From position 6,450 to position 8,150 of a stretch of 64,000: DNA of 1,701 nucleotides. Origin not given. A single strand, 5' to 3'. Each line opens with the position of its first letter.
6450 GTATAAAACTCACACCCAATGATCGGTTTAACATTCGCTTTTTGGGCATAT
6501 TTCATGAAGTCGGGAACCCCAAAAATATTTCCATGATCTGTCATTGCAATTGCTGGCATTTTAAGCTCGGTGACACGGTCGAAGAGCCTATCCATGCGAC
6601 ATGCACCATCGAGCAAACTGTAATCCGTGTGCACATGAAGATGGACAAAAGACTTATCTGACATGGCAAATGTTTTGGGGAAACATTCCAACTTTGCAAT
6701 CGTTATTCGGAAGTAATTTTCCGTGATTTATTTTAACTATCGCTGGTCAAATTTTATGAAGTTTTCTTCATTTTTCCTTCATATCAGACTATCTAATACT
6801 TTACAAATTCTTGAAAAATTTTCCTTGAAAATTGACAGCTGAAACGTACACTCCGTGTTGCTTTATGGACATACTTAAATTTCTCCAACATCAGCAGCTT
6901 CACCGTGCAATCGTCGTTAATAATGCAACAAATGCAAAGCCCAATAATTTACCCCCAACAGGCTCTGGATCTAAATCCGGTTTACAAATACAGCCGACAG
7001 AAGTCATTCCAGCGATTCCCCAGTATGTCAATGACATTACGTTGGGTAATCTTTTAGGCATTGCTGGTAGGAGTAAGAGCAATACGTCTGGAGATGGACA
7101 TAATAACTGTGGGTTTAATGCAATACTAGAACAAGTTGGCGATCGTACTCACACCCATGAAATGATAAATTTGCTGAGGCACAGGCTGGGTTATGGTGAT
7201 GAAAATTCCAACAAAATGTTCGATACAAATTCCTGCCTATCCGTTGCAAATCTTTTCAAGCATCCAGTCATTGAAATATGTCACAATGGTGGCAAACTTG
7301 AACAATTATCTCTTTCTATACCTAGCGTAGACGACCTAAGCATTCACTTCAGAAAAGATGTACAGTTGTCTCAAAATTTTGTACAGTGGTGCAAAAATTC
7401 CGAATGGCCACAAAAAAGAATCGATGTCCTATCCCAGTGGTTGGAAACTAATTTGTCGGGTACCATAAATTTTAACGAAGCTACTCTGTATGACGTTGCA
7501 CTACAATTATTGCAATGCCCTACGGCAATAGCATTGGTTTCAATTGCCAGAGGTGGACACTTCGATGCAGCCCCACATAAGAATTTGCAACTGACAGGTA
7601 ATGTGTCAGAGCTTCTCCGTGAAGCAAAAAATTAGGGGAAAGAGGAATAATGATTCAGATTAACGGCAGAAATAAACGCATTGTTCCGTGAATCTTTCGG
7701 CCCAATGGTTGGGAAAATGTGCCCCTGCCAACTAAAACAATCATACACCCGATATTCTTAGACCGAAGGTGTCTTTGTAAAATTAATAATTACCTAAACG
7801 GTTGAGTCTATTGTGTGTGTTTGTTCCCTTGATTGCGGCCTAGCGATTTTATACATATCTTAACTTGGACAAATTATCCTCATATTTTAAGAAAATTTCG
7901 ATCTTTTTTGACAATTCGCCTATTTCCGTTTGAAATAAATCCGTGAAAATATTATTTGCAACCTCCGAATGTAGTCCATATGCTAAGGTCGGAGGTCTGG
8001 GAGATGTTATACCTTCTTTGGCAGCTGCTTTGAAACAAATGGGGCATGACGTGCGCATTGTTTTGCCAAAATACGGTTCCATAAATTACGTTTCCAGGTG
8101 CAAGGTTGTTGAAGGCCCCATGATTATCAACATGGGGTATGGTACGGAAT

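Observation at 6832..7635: OTU-like cysteine protease: a eukaryote-type deubiquitinase fold in a bacterial chromosome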

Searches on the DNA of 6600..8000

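Call 61: search_rna_families(source=window, start=6600, end=8000, threshold=evalue, max_evalue=1)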
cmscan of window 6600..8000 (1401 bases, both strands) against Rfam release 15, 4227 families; matches with E-value up to 1: 0.
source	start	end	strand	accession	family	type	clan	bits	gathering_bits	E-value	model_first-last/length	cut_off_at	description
